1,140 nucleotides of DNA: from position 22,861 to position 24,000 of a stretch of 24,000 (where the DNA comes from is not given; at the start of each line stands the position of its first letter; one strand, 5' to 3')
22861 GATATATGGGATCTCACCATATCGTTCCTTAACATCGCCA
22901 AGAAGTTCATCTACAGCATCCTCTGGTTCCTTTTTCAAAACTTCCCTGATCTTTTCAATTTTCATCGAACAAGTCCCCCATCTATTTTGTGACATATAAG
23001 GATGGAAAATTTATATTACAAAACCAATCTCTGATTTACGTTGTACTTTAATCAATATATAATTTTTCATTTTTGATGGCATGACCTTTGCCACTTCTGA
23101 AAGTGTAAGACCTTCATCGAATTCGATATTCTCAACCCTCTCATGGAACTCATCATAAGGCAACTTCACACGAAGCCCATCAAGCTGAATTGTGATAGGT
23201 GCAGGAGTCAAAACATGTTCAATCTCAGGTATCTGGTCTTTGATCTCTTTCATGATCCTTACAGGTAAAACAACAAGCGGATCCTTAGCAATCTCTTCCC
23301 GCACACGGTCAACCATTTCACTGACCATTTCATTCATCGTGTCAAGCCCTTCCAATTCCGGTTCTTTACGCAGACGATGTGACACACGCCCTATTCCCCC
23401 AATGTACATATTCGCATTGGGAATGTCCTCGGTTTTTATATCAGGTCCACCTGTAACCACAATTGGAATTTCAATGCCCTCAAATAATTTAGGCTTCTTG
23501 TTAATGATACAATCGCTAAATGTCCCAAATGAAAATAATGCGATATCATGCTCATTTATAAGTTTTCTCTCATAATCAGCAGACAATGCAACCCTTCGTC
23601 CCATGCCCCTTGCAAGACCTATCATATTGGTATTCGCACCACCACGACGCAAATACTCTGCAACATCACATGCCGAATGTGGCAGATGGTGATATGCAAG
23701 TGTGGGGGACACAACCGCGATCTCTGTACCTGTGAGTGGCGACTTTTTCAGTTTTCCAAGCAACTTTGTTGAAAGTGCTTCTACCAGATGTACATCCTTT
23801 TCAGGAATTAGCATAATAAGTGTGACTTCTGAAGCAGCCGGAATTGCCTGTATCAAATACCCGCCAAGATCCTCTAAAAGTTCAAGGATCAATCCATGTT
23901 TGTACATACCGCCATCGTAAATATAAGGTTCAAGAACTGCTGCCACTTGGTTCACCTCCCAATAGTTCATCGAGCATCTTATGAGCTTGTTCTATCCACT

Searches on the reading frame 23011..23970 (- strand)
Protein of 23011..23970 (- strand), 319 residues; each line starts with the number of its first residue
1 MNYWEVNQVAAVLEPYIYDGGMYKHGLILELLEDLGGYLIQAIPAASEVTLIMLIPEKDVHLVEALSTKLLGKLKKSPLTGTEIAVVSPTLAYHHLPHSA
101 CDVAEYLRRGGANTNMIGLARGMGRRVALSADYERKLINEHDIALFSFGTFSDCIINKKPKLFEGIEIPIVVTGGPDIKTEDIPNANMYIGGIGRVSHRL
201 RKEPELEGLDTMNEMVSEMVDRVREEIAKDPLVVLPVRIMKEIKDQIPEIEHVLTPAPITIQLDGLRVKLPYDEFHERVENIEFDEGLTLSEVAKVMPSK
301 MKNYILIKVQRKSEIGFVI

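Call 5: search_protein_families(library=pfam, proteins=[window:23011-23970:-])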
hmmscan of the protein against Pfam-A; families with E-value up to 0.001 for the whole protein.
window:23011-23970:- (319 aa): 1 family
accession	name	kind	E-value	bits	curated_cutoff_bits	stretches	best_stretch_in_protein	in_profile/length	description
PF04609.17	MCR_C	-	3.1e-125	417.2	25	1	13-282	1-271/271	Methyl-coenzyme M reductase operon protein C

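Call 19: find_related_loci(query=window:23011-23970:-, collection=genome_contigs, flank=10000)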
Query window:23011-23970:- (319 aa) in genome_contigs; peptide patterns used: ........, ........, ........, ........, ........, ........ (x = any residue, [..] = any of these).
142 stretches matched a pattern; 80 encode a relative of the query (tblastn E <= 1e-3); 80 distinct loci.
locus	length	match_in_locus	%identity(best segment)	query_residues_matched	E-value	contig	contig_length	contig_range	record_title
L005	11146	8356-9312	97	1-319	0e+0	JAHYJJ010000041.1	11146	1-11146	MAG: Methanosarcinaceae archaeon isolate KA19 NODE_2690_length_11146_cov_421.319720, whole genome shotgun sequence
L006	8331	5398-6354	95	1-319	0e+0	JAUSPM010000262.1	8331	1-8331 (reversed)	MAG: Methanosarcinaceae archaeon isolate E21_metabat.bin.6 E21_k141_327539, whole genome shotgun sequence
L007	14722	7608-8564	89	1-319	0e+0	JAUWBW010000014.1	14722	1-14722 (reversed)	MAG: Methanosarcinaceae archaeon isolate CSMAG_2122 CSMAG_2122_k141_878106_length_14722_cov_25.0000, whole genome shotgu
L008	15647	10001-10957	83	1-319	0e+0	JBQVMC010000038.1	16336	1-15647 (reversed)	MAG: Methanosarcinaceae archaeon isolate Jaco_10860_bin3 c_000000000038, whole genome shotgun sequence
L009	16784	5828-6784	87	1-319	2e-180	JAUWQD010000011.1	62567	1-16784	MAG: Methanosarcinaceae archaeon isolate CSMAG_2493 CSMAG_2493_k141_184261_length_62567_cov_22.9908, whole genome shotgu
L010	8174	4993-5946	80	2-319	2e-174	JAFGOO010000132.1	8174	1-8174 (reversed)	MAG: Methanosarcinaceae archaeon isolate Zod_Metabat.632 k87_7912285, whole genome shotgun sequence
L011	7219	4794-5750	84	1-319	3e-172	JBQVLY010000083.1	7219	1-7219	MAG: Methanosarcinaceae archaeon isolate Jaco_11668_bin3 c_000000000087, whole genome shotgun sequence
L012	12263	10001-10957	81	1-319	8e-169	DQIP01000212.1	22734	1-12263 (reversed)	MAG TPA_asm: Candidatus Methanovorans sp. isolate HMMV ANME3_25, whole genome shotgun sequence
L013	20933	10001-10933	79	9-319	3e-167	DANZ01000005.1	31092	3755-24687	MAG TPA_asm: Methanolobus sp. UBA474 UBA474_contig_26639, whole genome shotgun sequence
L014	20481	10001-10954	74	1-319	1e-162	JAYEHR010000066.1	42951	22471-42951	MAG: Methanobacteriota archaeon isolate MAG213 MAG213_66, whole genome shotgun sequence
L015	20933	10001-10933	75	9-319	8e-163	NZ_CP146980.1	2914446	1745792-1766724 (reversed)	Methanolobus sp. ZRKC2 chromosome, complete genome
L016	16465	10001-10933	75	9-319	2e-162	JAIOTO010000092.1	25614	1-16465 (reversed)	MAG: Methanosarcinaceae archaeon isolate SMBSF72 bin_84_k127_1101444, whole genome shotgun sequence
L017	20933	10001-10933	75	9-319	7e-162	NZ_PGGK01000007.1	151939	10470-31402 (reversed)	Methanolobus halotolerans strain SY-01 SY01_7_length_151939, whole genome shotgun sequence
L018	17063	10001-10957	85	1-319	1e-177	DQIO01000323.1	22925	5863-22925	MAG TPA_asm: Methanosarcinaceae archaeon isolate HMMV2 LBLEPAFP_12, whole genome shotgun sequence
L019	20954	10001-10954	70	2-319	3e-160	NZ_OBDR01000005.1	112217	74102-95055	Methanohalophilus euhalobius strain WG-1MB, whole genome shotgun sequence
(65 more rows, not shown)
